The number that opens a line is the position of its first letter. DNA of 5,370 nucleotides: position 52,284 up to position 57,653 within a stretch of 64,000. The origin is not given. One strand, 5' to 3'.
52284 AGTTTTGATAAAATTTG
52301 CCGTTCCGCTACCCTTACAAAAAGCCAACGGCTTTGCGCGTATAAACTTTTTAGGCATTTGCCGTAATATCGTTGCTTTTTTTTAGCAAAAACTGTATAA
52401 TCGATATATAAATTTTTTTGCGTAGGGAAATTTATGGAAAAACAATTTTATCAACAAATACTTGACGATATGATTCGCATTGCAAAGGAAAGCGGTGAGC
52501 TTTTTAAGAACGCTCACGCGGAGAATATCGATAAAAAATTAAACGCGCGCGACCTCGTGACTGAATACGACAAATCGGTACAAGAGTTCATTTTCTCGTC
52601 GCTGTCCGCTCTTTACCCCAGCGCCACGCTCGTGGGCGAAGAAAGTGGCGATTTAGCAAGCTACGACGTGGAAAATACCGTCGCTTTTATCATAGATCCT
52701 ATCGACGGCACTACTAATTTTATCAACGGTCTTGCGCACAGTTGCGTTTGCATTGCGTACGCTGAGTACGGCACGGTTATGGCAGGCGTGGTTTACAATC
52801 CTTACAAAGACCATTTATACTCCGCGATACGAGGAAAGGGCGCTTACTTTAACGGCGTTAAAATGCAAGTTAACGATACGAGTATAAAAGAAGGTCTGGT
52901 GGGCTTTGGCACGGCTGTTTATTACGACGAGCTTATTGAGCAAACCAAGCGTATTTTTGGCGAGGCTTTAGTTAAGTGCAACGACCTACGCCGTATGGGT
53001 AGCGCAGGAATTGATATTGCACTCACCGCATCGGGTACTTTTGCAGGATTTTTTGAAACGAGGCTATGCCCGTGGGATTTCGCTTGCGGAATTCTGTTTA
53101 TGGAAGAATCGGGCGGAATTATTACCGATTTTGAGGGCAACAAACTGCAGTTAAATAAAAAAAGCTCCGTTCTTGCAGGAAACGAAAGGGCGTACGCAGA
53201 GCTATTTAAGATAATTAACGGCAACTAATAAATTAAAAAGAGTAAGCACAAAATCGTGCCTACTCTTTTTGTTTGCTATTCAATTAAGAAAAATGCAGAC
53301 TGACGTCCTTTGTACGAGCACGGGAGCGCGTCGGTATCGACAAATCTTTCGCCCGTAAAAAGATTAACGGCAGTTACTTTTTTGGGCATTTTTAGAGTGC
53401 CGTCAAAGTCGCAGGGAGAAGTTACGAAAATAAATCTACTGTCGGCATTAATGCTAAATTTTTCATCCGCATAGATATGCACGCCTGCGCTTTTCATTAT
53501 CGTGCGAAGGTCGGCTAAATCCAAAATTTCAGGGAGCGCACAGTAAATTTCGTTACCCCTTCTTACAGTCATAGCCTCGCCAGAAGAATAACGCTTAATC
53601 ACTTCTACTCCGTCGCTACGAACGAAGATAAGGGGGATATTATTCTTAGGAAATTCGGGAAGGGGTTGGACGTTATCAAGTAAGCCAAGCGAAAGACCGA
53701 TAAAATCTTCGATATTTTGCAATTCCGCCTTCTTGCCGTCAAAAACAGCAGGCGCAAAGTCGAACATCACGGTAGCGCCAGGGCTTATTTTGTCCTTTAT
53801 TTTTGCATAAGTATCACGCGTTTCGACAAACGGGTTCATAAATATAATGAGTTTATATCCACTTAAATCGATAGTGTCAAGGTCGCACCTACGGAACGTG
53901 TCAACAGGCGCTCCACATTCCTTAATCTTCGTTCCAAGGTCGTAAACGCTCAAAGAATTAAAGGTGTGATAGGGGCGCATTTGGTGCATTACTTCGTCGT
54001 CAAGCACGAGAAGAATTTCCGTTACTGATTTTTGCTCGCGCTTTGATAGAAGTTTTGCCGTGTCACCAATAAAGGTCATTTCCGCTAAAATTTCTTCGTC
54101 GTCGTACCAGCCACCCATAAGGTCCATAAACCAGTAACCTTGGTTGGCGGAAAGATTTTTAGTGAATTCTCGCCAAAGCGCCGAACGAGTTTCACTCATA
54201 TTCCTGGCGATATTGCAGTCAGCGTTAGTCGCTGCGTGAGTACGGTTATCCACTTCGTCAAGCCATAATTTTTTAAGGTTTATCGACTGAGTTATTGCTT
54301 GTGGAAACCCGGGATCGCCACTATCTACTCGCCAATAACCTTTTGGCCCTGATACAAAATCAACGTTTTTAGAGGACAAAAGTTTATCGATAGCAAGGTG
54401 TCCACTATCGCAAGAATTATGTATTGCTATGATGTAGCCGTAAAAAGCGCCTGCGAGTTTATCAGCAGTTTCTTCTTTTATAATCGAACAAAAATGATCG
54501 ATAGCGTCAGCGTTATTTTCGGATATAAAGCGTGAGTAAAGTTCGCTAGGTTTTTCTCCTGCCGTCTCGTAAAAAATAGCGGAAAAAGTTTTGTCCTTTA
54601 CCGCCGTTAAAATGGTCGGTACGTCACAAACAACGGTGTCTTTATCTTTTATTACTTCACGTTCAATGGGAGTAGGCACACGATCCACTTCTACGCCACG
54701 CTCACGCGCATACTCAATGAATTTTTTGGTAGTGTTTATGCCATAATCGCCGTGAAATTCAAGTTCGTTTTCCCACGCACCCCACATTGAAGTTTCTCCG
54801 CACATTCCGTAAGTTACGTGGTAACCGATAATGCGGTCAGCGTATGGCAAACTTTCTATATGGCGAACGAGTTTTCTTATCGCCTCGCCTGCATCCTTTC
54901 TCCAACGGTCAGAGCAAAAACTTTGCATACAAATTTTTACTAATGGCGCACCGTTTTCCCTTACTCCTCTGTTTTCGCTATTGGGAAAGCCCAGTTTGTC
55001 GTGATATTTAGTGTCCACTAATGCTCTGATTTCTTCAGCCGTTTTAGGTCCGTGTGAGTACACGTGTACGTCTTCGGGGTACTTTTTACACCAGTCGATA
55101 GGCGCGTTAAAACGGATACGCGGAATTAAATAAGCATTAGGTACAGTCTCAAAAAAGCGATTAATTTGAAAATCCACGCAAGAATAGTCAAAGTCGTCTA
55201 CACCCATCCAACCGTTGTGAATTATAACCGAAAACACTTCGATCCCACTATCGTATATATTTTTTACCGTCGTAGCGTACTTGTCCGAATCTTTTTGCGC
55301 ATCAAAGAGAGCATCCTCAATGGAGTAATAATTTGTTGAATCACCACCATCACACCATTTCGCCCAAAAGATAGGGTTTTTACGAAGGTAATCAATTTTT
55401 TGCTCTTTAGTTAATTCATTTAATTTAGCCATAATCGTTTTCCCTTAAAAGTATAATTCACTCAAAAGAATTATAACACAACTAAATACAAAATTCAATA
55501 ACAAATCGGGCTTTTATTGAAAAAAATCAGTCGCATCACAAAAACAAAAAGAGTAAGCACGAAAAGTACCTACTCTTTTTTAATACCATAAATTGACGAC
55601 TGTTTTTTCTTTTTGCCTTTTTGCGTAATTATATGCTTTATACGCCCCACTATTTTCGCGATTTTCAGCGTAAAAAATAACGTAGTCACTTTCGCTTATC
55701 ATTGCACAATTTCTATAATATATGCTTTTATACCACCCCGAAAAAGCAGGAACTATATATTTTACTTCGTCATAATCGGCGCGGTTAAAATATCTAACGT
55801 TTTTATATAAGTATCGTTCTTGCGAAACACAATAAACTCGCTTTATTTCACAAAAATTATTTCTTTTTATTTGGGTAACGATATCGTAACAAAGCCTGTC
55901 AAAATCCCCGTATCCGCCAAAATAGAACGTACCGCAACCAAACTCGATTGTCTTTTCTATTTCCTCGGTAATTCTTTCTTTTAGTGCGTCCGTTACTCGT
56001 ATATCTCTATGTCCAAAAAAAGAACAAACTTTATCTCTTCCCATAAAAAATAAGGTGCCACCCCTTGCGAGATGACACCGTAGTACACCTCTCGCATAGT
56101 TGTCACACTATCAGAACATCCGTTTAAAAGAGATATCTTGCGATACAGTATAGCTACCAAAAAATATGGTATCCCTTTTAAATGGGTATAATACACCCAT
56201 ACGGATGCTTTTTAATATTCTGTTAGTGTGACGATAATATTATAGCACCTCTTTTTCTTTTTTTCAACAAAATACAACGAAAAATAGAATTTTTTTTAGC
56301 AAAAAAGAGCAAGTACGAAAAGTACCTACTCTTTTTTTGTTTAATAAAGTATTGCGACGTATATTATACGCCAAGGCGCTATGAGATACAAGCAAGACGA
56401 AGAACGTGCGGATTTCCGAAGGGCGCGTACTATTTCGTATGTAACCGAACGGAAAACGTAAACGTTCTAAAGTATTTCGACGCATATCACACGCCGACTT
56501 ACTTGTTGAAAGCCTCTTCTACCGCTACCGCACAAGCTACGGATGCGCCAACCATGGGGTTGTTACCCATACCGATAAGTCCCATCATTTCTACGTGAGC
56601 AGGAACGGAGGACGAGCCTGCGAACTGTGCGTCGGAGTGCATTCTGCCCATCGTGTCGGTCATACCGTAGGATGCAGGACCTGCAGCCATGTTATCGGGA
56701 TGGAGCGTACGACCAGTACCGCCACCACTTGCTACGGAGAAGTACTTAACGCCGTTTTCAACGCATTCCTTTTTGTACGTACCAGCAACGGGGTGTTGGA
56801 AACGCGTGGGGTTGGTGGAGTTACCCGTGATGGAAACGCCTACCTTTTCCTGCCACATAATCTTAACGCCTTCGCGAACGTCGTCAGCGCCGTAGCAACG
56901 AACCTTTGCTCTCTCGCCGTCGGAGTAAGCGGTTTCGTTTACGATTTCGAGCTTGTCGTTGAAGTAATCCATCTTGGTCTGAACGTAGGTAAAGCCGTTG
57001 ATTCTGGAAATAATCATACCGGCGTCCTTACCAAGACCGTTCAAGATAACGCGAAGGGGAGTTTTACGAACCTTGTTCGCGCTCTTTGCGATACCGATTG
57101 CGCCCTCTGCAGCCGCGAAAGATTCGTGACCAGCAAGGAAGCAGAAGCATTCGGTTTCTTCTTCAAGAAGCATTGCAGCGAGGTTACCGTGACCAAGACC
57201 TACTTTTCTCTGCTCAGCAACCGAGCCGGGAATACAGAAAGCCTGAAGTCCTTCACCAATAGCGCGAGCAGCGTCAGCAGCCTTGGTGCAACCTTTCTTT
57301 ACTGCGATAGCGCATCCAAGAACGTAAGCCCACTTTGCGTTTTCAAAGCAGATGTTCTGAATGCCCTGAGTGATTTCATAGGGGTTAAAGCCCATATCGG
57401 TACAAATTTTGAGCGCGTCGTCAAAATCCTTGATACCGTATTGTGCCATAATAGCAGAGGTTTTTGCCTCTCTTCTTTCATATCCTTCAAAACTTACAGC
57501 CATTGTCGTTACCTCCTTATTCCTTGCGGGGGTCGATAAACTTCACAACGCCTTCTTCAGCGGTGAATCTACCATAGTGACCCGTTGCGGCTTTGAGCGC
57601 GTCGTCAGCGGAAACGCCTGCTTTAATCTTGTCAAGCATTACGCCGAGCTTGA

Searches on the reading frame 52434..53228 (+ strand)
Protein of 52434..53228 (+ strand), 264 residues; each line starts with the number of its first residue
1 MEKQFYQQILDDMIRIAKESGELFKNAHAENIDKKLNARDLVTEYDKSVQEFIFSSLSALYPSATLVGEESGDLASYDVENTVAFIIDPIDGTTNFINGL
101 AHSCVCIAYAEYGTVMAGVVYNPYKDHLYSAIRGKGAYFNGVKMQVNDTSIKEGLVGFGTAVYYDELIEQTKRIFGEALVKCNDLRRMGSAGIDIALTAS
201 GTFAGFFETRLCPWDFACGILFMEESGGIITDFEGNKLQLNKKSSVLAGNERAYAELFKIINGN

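Call 33: search_protein_families(library=pfam, proteins=[window:52434-53228:+], max_evalue=0.0001)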
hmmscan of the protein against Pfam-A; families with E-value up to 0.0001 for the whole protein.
window:52434-53228:+ (264 aa): 1 family
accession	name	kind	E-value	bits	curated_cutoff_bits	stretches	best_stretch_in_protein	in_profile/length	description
PF00459.30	Inositol_P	-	3.4e-58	197.7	27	1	15-257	11-262/271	Inositol monophosphatase family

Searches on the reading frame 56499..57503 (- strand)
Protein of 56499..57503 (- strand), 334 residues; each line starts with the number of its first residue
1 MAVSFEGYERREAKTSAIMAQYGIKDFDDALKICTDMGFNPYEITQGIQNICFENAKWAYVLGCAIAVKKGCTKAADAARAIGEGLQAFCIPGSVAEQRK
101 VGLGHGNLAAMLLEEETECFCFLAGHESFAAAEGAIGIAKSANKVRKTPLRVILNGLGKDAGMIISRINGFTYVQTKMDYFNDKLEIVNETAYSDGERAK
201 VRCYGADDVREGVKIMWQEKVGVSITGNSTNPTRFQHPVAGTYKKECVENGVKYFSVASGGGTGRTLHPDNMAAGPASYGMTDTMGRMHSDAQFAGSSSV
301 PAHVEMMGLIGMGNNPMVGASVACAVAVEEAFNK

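Call 34: search_protein_families(library=pfam, proteins=[window:56499-57503:-], max_evalue=0.0001)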
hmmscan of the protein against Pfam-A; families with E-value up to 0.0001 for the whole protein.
window:56499-57503:- (334 aa): 1 family
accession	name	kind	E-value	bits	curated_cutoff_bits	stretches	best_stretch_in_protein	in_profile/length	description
PF14057.11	GGGtGRT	-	1.2e-190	633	27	1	5-331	1-327/327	GGGtGRT protein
